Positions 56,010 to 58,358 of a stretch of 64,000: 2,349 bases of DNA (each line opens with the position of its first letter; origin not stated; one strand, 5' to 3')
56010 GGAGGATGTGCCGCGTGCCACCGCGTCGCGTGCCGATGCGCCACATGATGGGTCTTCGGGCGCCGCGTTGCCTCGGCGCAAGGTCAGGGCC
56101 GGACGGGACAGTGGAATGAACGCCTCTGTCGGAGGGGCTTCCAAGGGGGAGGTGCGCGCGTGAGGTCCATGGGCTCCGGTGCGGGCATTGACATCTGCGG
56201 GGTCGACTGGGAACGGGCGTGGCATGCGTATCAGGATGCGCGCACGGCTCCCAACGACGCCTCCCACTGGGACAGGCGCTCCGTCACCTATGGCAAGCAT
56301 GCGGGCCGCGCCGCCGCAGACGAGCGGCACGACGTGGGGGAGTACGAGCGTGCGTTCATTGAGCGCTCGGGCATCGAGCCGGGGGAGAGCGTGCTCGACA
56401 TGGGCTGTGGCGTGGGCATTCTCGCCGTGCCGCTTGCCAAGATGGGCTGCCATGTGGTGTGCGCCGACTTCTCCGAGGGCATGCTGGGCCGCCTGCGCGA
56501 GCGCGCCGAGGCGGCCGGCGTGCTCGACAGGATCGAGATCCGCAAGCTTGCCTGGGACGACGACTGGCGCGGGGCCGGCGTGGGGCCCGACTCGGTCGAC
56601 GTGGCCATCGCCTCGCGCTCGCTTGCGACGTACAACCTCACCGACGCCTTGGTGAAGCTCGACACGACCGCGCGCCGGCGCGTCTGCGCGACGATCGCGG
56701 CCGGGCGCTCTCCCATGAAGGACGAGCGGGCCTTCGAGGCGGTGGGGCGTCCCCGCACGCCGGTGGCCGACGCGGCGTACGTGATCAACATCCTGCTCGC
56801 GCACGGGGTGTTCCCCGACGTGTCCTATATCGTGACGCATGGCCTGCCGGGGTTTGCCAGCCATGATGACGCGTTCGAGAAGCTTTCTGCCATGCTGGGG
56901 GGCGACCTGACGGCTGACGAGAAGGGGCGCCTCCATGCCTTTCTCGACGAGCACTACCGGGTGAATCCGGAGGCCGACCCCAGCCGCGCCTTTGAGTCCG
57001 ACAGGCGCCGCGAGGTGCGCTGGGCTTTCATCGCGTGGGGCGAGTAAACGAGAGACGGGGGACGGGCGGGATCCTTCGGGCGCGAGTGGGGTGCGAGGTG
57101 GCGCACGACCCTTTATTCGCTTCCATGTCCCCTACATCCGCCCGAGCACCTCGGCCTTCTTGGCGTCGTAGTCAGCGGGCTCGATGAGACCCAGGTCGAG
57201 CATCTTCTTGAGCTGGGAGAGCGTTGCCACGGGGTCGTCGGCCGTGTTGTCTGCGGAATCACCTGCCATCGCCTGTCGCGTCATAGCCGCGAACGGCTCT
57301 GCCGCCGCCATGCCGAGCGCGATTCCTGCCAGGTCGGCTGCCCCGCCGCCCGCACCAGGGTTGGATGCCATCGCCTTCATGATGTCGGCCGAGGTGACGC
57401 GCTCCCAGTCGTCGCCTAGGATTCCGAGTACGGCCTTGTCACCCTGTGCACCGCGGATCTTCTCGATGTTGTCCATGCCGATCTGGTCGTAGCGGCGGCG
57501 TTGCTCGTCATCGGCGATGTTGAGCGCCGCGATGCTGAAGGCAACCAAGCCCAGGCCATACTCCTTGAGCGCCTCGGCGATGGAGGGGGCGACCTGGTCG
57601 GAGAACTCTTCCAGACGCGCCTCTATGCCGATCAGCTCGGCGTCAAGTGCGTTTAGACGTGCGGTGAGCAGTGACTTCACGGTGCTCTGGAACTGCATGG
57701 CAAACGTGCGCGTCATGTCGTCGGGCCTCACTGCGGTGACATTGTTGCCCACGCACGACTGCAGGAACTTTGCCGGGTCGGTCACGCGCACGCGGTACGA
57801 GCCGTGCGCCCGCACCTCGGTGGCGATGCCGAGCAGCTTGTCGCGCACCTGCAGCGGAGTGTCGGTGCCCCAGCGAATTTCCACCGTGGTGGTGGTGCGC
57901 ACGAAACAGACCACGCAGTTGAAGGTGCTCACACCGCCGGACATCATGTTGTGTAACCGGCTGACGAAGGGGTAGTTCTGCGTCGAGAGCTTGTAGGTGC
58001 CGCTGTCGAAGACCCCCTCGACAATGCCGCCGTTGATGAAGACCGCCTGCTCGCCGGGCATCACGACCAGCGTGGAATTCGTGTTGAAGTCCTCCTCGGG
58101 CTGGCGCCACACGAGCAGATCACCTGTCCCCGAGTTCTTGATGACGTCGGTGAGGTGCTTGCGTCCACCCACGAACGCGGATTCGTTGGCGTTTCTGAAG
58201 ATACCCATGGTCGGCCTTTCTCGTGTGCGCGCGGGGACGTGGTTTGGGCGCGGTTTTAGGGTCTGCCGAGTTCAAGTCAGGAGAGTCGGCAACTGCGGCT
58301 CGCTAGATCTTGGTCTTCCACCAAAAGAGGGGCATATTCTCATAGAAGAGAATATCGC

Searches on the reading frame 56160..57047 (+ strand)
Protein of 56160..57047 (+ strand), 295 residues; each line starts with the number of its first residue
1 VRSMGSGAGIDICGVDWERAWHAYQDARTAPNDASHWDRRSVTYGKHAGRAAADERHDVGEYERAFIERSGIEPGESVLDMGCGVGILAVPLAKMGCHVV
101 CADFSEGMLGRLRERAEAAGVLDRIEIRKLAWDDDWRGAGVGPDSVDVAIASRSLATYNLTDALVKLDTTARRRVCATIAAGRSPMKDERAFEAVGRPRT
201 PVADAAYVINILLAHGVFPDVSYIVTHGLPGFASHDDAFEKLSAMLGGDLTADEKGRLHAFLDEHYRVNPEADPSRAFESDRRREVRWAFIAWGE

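Call 19: search_protein_families(library=pfam, proteins=[window:56160-57047:+], max_evalue=0.001)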
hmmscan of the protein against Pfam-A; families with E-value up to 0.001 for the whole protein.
window:56160-57047:+ (295 aa): 9 families
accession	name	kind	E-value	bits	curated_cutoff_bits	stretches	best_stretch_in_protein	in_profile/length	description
PF13649.12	Methyltransf_25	-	7.5e-11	43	27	1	78-157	1-76/97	Methyltransferase domain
PF08242.18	Methyltransf_12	-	3.7e-08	34.4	30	1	79-157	1-77/98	Methyltransferase domain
PF08241.18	Methyltransf_11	-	8.7e-08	33.1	21.2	1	79-156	1-71/95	Methyltransferase domain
PF13847.12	Methyltransf_31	-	8.8e-07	29.2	27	1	73-157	2-86/145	Methyltransferase domain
PF13489.12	Methyltransf_23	-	2e-06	28.1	27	1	65-128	11-76/164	Methyltransferase domain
PF02353.26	CMAS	-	2.8e-06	27.3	27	1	66-134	54-123/273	Mycolic acid cyclopropane synthetase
PF10294.15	Methyltransf_16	-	1.4e-05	25.4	21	1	75-165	47-140/174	Lysine methyltransferase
PF06325.19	PrmA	-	0.00011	22.2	22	1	72-108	159-196/296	Ribosomal protein L11 methyltransferase (PrmA)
PF05175.20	MTS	-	0.00093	19.3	23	0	75-126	32-84/170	Methyltransferase small domain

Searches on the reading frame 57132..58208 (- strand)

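Call 19: search_protein_families(library=pfam, proteins=[window:57132-58208:-], max_evalue=0.001)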
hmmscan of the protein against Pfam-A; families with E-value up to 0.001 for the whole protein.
window:57132-58208:- (358 aa): 2 families
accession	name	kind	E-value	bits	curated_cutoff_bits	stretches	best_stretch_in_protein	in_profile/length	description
PF13421.11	Band_7_1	-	4.3e-35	121.7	24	1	35-235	3-199/211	SPFH domain-Band 7 family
PF01145.31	Band_7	-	4.9e-09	36.9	23.6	1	48-233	2-149/176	SPFH domain / Band 7 family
